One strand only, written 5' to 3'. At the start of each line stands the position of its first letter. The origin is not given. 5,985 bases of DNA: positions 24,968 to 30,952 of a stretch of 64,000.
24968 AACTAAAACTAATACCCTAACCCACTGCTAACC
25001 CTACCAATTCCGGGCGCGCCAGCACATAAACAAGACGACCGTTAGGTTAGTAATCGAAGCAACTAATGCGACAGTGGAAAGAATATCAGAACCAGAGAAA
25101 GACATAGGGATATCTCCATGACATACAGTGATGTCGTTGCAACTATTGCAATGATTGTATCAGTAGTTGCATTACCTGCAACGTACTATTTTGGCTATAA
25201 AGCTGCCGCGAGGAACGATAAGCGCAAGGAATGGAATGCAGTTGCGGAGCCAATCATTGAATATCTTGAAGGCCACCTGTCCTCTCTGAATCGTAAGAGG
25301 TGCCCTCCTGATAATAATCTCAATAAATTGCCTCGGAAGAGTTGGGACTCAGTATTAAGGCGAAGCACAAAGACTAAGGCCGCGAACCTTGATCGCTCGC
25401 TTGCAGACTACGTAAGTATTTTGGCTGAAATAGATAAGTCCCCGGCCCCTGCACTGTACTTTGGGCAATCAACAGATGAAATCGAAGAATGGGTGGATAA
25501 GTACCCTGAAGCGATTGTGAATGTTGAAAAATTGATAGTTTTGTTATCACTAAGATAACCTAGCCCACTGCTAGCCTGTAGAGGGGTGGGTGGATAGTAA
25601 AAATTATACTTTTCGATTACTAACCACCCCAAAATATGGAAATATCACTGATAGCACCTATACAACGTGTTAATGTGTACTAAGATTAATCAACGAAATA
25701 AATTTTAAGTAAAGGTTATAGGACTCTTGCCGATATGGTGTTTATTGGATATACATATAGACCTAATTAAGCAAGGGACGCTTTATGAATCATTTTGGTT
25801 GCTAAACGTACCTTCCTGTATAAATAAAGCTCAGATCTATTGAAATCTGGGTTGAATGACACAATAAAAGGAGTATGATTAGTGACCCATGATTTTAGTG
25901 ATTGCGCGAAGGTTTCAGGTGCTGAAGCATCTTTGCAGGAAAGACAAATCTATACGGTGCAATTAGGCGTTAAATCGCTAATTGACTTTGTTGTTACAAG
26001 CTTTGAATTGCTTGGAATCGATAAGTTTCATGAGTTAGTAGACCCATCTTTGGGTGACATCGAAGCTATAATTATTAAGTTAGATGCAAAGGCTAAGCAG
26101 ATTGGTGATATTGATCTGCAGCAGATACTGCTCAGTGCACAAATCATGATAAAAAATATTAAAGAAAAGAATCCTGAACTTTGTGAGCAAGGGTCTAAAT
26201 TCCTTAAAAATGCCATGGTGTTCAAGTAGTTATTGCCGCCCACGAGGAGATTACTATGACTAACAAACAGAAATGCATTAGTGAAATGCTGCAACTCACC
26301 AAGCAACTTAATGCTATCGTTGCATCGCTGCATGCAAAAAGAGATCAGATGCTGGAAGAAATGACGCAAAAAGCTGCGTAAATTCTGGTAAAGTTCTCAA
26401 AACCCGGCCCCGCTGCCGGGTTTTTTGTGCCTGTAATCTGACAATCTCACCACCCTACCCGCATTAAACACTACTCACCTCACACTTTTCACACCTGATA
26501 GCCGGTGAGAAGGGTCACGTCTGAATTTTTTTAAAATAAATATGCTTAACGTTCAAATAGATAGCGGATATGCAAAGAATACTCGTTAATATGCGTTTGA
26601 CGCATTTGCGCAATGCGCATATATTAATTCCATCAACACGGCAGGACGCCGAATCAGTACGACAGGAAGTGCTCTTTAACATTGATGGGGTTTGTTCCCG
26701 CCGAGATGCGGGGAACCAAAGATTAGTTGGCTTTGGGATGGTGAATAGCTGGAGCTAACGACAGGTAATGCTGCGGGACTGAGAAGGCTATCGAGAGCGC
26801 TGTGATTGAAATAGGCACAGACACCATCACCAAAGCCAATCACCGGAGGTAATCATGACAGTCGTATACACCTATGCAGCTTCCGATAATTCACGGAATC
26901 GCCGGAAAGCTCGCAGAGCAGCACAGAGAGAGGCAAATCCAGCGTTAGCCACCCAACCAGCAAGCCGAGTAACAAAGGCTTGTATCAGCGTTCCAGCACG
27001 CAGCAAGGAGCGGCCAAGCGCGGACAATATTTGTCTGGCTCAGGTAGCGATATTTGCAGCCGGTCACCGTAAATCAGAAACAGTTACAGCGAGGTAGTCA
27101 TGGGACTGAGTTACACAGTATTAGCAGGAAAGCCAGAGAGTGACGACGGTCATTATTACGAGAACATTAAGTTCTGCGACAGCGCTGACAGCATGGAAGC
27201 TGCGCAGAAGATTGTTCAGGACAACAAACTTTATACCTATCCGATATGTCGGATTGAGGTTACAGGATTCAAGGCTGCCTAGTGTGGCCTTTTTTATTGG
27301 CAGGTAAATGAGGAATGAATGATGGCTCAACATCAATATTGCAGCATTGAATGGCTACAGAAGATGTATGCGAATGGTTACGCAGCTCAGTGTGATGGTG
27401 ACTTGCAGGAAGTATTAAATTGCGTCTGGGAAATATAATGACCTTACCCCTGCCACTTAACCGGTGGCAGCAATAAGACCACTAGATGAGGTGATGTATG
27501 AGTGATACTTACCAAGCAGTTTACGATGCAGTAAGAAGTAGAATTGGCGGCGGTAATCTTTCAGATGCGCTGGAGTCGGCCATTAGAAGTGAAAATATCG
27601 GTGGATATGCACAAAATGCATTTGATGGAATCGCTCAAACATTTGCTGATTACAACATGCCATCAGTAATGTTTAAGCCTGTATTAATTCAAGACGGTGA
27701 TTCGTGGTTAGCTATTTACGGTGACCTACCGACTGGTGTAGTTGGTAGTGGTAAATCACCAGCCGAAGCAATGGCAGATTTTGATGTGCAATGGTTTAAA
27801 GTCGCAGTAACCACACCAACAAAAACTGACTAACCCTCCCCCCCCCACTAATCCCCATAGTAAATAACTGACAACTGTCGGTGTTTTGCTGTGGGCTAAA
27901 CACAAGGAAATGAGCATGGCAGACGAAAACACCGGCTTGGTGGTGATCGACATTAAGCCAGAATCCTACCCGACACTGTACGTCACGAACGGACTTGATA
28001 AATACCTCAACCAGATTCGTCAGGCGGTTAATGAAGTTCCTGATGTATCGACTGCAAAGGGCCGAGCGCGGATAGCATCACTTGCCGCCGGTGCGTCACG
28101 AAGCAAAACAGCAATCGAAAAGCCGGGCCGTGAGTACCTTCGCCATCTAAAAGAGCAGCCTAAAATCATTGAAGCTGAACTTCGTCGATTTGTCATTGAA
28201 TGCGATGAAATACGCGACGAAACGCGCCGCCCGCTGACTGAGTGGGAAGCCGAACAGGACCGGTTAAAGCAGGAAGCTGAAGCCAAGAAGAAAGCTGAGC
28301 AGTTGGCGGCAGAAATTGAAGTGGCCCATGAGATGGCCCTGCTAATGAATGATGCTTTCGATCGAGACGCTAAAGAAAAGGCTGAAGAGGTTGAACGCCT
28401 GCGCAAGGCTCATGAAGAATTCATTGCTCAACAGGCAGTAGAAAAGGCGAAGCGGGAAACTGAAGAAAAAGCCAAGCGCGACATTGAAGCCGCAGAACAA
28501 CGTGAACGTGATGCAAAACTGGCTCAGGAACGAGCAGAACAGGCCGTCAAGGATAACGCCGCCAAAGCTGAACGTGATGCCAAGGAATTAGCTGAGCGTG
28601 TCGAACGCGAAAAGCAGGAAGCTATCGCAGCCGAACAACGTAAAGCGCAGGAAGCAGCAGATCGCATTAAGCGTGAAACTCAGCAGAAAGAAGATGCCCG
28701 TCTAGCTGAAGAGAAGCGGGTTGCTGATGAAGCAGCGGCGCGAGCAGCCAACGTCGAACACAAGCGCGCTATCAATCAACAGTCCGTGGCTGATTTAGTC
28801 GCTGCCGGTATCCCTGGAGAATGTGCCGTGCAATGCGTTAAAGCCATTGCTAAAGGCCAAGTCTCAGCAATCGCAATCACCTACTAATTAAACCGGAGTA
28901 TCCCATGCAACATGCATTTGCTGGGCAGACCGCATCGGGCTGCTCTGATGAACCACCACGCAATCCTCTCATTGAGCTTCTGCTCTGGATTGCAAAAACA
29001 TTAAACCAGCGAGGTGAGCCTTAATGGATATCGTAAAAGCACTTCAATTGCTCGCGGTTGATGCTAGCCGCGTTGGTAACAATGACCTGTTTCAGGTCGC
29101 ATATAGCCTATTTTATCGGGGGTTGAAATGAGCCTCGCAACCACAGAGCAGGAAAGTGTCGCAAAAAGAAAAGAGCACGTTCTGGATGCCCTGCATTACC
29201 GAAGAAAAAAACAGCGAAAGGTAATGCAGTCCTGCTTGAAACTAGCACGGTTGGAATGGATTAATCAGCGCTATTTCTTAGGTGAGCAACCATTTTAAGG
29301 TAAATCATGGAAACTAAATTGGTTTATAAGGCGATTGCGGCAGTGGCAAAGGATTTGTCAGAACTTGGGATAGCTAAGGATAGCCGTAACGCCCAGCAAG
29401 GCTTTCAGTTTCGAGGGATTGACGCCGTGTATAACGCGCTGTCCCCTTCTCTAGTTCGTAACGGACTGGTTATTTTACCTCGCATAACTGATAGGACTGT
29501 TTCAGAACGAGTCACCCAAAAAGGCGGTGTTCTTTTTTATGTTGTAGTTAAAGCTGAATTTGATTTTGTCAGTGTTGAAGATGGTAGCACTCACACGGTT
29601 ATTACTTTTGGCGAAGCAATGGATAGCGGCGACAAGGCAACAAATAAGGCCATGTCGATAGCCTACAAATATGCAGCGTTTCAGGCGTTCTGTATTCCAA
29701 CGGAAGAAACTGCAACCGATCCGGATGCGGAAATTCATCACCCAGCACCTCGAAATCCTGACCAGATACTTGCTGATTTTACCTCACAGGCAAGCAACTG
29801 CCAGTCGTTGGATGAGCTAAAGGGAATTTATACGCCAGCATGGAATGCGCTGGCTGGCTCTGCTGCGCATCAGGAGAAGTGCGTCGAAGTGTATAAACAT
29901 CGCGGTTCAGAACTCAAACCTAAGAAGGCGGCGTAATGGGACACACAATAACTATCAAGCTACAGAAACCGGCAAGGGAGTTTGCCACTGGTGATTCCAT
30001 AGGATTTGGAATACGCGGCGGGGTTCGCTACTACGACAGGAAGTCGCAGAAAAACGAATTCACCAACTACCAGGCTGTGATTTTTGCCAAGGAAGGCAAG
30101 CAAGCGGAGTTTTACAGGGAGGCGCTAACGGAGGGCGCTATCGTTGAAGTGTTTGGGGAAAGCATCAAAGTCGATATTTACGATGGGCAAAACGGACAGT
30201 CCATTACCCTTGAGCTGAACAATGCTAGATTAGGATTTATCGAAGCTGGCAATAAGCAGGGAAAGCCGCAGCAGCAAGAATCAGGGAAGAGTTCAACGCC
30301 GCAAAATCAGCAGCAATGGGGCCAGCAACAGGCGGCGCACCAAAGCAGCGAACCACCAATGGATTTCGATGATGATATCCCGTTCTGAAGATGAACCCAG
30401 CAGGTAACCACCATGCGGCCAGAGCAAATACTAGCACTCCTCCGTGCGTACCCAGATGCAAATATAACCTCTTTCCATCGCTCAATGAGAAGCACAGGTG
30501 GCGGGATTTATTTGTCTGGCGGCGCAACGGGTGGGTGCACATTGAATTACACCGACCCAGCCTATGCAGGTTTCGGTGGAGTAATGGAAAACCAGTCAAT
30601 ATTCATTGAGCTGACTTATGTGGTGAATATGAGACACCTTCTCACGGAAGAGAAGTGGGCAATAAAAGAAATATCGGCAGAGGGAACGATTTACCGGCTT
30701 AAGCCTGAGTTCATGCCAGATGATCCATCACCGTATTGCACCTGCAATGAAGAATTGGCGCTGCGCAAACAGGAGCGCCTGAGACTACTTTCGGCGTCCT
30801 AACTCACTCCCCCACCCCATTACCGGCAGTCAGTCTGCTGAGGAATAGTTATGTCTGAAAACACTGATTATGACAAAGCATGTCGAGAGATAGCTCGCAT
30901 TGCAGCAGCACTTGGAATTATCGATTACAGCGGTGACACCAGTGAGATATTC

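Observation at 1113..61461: Tandem dilysogen whose middle is a complete, undamaged hybrid phage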

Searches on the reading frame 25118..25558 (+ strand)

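Call 12: search_protein_families(library=phrogs, proteins=[window:25118-25558:+], max_evalue=0.00001)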
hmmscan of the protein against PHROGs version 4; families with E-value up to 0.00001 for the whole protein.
window:25118-25558:+ (146 aa): 1 family
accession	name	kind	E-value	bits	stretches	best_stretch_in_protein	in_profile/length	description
phrog_34525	-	unknown function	3.4e-50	170.6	1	1-146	1-143/143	-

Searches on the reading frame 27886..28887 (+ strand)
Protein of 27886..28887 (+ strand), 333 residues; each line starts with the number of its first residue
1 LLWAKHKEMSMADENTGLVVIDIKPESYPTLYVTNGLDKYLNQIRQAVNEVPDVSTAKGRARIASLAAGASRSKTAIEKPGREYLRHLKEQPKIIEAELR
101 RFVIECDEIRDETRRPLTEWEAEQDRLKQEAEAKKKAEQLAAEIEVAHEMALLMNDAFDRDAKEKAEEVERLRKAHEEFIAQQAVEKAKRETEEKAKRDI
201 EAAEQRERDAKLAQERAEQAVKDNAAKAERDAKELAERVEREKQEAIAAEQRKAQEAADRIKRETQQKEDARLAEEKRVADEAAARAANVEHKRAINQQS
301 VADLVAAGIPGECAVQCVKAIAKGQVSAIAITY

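Call 13: search_protein_families(library=phrogs, proteins=[window:27886-28887:+], max_evalue=0.00001)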
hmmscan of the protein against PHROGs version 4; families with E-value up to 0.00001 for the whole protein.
window:27886-28887:+ (333 aa): 3 families
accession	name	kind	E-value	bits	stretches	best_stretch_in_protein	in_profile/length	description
phrog_1376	-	unknown function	5.4e-88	296.6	1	14-333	3-362/362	-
phrog_21365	-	unknown function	2.5e-40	139.4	1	123-333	4-214/214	-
phrog_17211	-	unknown function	8.6e-15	56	1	14-126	3-115/116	-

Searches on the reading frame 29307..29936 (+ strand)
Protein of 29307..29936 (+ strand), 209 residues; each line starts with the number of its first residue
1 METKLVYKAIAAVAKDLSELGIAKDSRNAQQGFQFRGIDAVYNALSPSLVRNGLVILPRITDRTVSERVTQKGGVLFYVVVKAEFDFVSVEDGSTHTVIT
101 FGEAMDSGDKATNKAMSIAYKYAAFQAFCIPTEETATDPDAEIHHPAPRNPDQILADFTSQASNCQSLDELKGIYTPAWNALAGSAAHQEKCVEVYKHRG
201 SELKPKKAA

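Call 13: search_protein_families(library=phrogs, proteins=[window:29307-29936:+], max_evalue=0.00001)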
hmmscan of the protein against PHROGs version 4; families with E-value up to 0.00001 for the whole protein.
window:29307-29936:+ (209 aa): 3 families
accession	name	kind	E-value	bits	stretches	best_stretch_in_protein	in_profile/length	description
phrog_155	-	DNA, RNA and nucleotide metabolism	4.7e-35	122.7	1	1-166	63-213/308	Erf-like ssDNA annealing protein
phrog_34331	-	unknown function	1.8e-28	100.8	1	6-140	20-159/239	-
phrog_21649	-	unknown function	1e-21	78.6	1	6-154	42-183/351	-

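Call 26: find_encoding_contigs(protein=window:29307-29936:+, flank=10000, max_places=10)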
Protein window:29307-29936:+ (209 aa): 24 contigs read that carry it; 3 places shown.
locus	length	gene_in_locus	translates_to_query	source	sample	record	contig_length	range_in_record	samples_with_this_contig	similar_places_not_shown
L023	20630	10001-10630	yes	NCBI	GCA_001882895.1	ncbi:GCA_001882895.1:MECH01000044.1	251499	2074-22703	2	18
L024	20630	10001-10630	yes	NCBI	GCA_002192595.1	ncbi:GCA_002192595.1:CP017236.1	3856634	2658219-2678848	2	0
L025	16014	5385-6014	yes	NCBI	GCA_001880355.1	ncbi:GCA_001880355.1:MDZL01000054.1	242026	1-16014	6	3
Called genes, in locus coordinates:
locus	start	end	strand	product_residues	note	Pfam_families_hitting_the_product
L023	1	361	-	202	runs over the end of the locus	PF05766:NinG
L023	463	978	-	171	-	-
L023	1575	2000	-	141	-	-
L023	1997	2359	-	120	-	-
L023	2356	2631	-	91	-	PF26207:Phage_phiTE_015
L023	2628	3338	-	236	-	PF06992:Phage_lambda_P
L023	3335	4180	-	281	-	PF04492:Phage_rep_O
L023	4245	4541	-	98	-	PF05269:Phage_CII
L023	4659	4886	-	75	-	PF01381:HTH_3, PF13560:HTH_31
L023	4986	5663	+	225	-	PF01381:HTH_3, PF12844:HTH_19 (weak), PF13443:HTH_26, PF13560:HTH_31, PF00717:Peptidase_S24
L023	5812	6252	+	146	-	-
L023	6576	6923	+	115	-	-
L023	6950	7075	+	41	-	-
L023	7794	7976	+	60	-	-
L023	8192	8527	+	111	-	-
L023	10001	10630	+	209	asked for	PF04404:ERF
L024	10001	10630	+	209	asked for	PF04404:ERF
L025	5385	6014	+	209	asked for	PF04404:ERF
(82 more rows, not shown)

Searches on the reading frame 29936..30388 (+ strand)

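Call 13: search_protein_families(library=phrogs, proteins=[window:29936-30388:+], max_evalue=0.00001)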
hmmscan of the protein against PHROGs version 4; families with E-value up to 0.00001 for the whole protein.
window:29936-30388:+ (150 aa): 3 families
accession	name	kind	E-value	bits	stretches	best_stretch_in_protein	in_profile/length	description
phrog_44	-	DNA, RNA and nucleotide metabolism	1.9e-22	81.3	1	24-150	114-228/271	single strand DNA binding protein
phrog_18154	-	DNA, RNA and nucleotide metabolism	2.8e-06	29.1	1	83-150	42-105/105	single strand DNA binding protein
phrog_7364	-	DNA, RNA and nucleotide metabolism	3.8e-06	28.7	1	114-150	116-158/158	single strand DNA binding protein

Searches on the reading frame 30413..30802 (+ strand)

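Call 13: search_protein_families(library=phrogs, proteins=[window:30413-30802:+], max_evalue=0.00001)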
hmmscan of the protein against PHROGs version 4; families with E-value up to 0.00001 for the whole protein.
window:30413-30802:+ (129 aa): 1 family
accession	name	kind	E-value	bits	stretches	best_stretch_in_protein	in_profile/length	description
phrog_38486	-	unknown function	1e-10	42.7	1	4-98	6-93/96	-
